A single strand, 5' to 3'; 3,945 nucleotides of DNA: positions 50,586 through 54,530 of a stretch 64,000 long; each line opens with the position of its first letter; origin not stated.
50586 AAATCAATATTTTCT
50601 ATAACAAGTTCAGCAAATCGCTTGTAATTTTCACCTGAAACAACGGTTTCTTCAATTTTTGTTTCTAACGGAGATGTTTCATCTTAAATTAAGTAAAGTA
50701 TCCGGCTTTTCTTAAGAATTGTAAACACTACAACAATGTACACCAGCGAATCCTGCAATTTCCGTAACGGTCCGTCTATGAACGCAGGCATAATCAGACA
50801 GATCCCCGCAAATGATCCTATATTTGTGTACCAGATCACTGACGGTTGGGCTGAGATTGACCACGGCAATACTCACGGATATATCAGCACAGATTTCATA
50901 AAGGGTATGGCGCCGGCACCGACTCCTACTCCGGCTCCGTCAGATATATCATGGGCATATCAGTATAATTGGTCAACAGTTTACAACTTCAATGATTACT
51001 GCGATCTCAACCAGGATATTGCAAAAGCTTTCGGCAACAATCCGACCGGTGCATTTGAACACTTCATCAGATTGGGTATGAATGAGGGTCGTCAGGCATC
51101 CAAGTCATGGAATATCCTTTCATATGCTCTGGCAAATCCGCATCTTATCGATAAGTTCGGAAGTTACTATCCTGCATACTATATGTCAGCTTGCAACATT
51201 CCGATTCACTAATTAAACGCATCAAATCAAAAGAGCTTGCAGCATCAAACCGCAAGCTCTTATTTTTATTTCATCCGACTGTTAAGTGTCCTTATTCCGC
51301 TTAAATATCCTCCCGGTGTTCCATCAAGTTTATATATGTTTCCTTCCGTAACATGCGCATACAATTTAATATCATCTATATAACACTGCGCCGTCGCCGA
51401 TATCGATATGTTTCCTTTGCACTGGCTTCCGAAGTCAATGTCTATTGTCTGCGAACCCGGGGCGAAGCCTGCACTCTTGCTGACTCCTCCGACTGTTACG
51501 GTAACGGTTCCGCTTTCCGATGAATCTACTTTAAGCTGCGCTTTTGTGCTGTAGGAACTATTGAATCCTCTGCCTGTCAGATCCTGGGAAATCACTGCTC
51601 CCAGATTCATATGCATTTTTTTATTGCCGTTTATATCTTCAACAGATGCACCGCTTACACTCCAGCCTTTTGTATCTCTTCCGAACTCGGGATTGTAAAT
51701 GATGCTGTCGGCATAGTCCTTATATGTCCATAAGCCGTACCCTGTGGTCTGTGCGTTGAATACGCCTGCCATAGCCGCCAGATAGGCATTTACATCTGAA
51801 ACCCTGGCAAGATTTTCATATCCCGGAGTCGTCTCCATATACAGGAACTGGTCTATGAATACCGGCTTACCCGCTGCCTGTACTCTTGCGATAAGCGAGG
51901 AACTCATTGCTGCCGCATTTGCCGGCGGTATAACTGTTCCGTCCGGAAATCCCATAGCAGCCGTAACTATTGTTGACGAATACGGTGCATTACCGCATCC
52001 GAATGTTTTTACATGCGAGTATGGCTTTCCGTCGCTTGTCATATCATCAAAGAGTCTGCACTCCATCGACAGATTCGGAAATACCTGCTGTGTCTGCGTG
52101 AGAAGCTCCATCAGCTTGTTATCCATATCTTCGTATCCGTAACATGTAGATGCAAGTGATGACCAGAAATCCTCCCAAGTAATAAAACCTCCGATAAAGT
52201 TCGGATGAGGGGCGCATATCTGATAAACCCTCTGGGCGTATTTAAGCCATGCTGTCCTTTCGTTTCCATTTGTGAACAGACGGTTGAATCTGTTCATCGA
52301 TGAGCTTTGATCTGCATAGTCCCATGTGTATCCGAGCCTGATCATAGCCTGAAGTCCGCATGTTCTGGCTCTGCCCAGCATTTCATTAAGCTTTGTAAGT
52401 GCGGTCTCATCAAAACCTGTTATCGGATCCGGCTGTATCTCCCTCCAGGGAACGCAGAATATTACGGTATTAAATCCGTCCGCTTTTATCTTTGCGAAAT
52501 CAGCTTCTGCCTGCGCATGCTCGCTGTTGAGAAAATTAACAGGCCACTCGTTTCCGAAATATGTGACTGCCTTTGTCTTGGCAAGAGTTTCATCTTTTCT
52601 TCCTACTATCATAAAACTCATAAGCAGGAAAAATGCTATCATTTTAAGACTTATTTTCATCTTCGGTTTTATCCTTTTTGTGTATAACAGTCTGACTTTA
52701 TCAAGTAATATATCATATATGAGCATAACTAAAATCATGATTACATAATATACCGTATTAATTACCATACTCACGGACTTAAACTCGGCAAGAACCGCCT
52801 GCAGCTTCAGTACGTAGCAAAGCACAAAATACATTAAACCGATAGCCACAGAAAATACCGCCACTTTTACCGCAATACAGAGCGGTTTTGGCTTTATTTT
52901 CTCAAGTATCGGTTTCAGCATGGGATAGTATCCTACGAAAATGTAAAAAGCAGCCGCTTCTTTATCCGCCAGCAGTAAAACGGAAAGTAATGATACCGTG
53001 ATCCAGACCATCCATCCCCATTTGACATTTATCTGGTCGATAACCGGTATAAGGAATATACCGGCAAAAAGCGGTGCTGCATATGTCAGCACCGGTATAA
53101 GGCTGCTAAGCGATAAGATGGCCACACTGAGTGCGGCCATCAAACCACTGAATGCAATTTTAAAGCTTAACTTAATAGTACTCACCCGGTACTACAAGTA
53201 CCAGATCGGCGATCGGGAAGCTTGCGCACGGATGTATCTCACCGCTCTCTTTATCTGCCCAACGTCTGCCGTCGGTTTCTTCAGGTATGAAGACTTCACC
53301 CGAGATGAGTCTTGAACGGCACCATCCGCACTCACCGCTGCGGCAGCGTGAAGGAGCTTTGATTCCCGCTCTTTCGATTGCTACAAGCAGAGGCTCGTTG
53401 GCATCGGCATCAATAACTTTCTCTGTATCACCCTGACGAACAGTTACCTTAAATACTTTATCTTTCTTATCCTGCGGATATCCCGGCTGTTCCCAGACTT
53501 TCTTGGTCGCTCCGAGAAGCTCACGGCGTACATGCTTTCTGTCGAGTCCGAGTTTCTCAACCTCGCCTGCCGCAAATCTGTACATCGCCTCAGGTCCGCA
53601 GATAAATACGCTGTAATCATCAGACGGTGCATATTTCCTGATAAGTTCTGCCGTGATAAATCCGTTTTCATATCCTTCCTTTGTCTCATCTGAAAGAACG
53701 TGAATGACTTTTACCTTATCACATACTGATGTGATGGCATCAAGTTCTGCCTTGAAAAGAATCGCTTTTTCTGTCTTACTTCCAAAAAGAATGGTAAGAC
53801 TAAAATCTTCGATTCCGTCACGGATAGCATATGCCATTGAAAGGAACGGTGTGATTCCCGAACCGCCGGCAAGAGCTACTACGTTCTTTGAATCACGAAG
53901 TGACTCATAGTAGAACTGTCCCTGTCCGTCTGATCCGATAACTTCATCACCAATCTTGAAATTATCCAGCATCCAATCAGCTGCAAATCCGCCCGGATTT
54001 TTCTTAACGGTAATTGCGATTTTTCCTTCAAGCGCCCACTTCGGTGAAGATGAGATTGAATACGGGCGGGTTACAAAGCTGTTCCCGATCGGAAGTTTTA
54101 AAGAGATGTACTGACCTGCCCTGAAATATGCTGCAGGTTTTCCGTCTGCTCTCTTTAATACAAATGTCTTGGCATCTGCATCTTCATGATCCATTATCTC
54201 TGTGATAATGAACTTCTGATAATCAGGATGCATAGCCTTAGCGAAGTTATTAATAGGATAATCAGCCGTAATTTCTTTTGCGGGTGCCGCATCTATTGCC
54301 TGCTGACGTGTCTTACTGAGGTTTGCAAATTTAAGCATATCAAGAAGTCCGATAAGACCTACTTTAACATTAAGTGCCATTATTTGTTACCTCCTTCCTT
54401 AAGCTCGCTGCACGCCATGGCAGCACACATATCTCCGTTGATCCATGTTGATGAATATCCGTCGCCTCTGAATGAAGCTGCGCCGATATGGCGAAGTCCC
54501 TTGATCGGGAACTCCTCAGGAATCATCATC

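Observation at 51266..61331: Eight translationally coupled minus-strand genes with unrelated-looking functions: a candidate undescribed module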

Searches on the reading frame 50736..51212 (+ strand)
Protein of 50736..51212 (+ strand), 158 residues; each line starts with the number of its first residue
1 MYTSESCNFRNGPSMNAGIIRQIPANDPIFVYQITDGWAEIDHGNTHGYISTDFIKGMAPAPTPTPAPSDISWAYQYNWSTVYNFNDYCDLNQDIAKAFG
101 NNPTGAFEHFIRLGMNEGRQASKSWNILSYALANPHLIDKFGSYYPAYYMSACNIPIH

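Call 69: search_protein_families(library=pfam, proteins=[window:50736-51212:+], max_evalue=0.001)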
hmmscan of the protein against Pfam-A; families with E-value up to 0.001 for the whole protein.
window:50736-51212:+ (158 aa): 1 family
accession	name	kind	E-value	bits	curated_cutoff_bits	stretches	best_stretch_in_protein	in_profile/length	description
PF08239.17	SH3_3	-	2.4e-09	37.7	27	1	8-56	4-54/54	Bacterial SH3 domain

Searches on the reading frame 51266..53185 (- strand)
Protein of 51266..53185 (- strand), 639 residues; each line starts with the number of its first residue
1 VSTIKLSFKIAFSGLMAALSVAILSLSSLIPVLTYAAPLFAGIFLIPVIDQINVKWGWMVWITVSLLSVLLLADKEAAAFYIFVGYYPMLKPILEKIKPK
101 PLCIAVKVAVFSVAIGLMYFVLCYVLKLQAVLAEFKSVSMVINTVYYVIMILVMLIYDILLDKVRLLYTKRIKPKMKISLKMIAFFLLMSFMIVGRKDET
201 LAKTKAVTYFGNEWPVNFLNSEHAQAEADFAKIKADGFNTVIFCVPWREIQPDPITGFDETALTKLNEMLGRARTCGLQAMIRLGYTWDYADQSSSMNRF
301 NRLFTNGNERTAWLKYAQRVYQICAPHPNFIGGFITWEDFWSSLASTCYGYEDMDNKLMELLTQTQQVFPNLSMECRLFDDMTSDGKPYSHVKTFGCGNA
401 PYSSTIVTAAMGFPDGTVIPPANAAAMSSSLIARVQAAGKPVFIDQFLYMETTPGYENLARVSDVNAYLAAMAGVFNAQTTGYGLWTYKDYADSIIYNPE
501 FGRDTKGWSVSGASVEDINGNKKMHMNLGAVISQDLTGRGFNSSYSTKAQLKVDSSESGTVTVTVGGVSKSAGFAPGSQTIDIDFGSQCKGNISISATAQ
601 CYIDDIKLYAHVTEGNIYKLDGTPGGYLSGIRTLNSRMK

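Call 3: search_protein_families(library=pfam, proteins=[window:51266-53185:-], max_evalue=0.01)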
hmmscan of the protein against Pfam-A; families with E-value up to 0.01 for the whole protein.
window:51266-53185:- (639 aa): 1 family
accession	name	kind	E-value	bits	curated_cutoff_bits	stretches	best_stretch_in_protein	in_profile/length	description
PF00150.24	Cellulase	-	0.00046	20.2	23.5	1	215-301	16-106/272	Cellulase (glycosyl hydrolase family 5)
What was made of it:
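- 51266..53185 (-): Unit 4: membrane protein (about 6 TM helices, aa 1-195) fused to a GH5-like barrel and a beta-rich C-terminal region. Pfam Cellulase 4.6e-4, below the cut-off (call 3).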

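Call 4: search_protein_families(library=ncbifam, proteins=[window:51266-53185:-], max_evalue=0.01)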
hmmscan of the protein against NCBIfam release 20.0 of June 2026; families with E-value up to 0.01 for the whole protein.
window:51266-53185:- (639 aa): 0 families

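Call 22: search_protein_families(library=padloc, proteins=[window:51266-53185:-], max_evalue=0.01)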
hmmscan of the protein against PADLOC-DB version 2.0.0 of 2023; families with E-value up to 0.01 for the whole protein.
window:51266-53185:- (639 aa): 0 families

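Call 23: search_protein_families(library=phrogs, proteins=[window:51266-53185:-], max_evalue=0.001)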
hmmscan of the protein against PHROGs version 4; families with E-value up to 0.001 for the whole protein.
window:51266-53185:- (639 aa): 0 families

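Call 33: search_solved_structures(query=window:51266-53185:-, max_evalue=1)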
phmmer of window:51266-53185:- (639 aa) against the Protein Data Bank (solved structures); distinct sequences matched with E-value up to 1: 5.
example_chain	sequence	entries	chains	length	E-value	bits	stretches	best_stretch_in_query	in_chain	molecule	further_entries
4im4_A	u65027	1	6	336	0.033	15.8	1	227-297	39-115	Endoglucanase E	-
2osy_A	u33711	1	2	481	0.19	13.3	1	226-319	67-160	Endoglycoceramidase II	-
2osw_A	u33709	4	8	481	0.19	13.3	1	226-319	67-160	Endoglycoceramidase II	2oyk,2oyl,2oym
2osx_A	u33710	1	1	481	0.2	13.3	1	226-319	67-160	Endoglycoceramidase II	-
7bob_A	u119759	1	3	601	0.8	11.2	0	229-284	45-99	Endo-beta-mannanase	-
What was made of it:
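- Tried and rejected: The membrane protein has only sub-threshold GH5 hits (call 33).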

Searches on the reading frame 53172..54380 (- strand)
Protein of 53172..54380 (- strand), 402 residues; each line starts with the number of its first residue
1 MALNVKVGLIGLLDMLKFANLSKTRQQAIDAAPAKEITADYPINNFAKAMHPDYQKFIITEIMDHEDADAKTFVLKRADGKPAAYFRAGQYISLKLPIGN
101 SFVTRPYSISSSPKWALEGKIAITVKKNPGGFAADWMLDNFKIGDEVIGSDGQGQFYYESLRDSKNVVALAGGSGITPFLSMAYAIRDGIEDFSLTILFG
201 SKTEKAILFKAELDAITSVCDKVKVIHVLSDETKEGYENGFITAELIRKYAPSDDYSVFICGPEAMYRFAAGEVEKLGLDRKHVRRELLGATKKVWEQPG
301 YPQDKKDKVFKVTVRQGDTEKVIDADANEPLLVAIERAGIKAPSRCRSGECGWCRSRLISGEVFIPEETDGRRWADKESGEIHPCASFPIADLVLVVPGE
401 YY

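Call 3: search_protein_families(library=pfam, proteins=[window:53172-54380:-], max_evalue=0.01)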
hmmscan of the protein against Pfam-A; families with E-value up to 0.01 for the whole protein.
window:53172-54380:- (402 aa): 4 families
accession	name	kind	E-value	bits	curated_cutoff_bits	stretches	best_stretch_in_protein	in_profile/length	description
PF00175.26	NAD_binding_1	-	5.8e-18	66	22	1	170-270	2-107/109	Oxidoreductase NAD-binding domain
PF00111.32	Fer2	-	4.9e-09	36.4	21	1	319-388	6-75/77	2Fe-2S iron-sulfur cluster binding domain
PF00970.30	FAD_binding_6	-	9.9e-09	35.9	21.1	1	68-157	12-98/99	Oxidoreductase FAD-binding domain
PF08030.17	NAD_binding_6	-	0.0017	18.9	22.2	0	165-184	2-21/156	Ferric reductase NAD binding domain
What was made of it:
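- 53172..54380 (-): Unit 3b: FNR-type FAD/NAD(P)H reductase with a C-terminal plant-type 2Fe-2S domain (402 aa). Pfam FAD_binding_6, NAD_binding_1 and Fer2 (call 3).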

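Call 4: search_protein_families(library=ncbifam, proteins=[window:53172-54380:-], max_evalue=0.01)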
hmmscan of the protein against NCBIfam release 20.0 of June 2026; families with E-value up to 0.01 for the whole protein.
window:53172-54380:- (402 aa): 25 families
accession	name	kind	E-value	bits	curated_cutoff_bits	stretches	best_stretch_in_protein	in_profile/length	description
TIGR02160.1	PA_CoA_Oxy5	hypoth_equivalog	5.8e-40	137.2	420.8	1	85-396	32-349/352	1,2-phenylacetyl-CoA epoxidase subunit PaaE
NF058606.1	GlBtMonoRdsGbcB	equivalog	3.2e-39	134.9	500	1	65-394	23-359/362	glycine betaine monooxygenase reductase subunit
NF040810.1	BenC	equivalog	3.5e-36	125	430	2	62-278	109-319/333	benzoate 1,2-dioxygenase electron transfer component BenC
NF007964.0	PRK10684.1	equivalog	5.3e-35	120.9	383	1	68-366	22-304/333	NADH oxidoreductase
NF009805.0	PRK13289.1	equivalog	2.2e-32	112.5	432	1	54-294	154-397/399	NO-inducible flavohemoprotein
NF045803.1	MethMoxFADbindMmoC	equivalog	4e-28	98.2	500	2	76-286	127-337/343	aromatic/alkene monooxygenase hydroxylase FAD-binding subunit MmoC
NF008822.0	PRK11872.1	equivalog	7.5e-20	71.2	402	2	81-268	132-314/341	anthranilate 1,2-dioxygenase electron transfer component AntC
TIGR01941.1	nqrF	equivalog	2.3e-12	46.5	295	1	128-284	237-398/405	NADH:ubiquinone reductase (Na(+)-transporting) subunit F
NF005963.0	PRK08051.1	equivalog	7.8e-12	45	230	1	84-274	29-214/233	NAD(P)H-flavin reductase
NF004317.0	PRK05713.1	equivalog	1.5e-11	44.1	338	2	81-235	114-263/312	iron-sulfur-binding ferredoxin reductase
TIGR02911.1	sulfite_red_B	equivalog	1.7e-11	43.7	288.6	1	86-283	31-218/261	anaerobic sulfite reductase subunit AsrB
NF000796.0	PRK00054.1-1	equivalog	2.7e-11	43.2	224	1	58-268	7-183/254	dihydroorotate dehydrogenase electron transfer subunit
NF008178.0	PRK10926.1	equivalog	8.1e-11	41.6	390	1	81-244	26-187/248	ferredoxin--NADP(+) reductase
NF006220.0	PRK08345.1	subfamily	1.4e-10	41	395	1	70-281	25-243/294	cytochrome-c3 hydrogenase subunit gamma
NF052252.1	flav_redu_LuxG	exception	4.7e-09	35.7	340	1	85-271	27-210/232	flavin mononucleotide reductase LuxG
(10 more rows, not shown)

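Call 22: search_protein_families(library=padloc, proteins=[window:53172-54380:-], max_evalue=0.01)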
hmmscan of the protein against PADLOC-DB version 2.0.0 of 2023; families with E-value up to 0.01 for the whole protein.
window:53172-54380:- (402 aa): 0 families

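Call 32: search_solved_structures(query=window:53172-54380:-, max_evalue=1e-10)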
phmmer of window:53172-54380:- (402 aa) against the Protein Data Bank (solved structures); distinct sequences matched with E-value up to 1e-10: 28.
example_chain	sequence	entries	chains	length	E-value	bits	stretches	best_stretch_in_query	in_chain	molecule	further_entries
1krh_A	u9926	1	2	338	1.1e-25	93.5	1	70-272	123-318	Benzoate 1,2-Dioxygenase Reductase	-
5ogx_A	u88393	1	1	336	1.1e-21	80.3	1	80-287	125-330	Cytochrome P450 reductase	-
7rom_A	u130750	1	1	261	1.1e-19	73.7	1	52-281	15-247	NADH-cytochrome b5 reductase 1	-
2eix_A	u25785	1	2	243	5.6e-19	71.4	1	50-279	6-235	NADH-cytochrome b5 reductase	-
2pia_A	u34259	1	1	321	3.4e-16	62.3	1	69-364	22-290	PHTHALATE DIOXYGENASE REDUCTASE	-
3w2e_A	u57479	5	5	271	9.5e-15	57.5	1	80-278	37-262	NADH-cytochrome b5 reductase 3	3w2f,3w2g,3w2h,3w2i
1ndh_A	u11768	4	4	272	9.6e-15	57.5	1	80-278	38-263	CYTOCHROME B5 REDUCTASE | NADH-cytochrome b5 reductase 3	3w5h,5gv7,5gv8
9v69_A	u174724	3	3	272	1e-14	57.4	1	80-278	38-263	NADH-cytochrome b5 reductase 3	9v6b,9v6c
4wqm_A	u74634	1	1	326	1.2e-14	57.1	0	21-267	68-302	Toluene-4-monooxygenase electron transfer component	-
9v6a_A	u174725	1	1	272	2.1e-14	56.4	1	80-278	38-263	NADH-cytochrome b5 reductase 3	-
1i7p_A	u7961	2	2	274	2.8e-14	56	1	79-278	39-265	NADH-CYTOCHROME B5 REDUCTASE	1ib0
1qx4_A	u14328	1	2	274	3.8e-14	55.5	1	79-278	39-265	NADH-cytochrome b5 reductase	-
7thg_A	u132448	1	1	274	4.2e-14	55.4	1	81-271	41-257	NADH-cytochrome b5 reductase 3 soluble form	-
1umk_A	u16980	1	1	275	4.2e-14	55.4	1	81-271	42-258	NADH-cytochrome b5 reductase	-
7w3o_A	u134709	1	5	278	4.4e-14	55.3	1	81-271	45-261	NADH-cytochrome b5 reductase 3 soluble form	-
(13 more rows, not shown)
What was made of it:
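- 53172..54380 (-): Closest PDB entries are benzoate and phthalate dioxygenase reductases (call 32).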
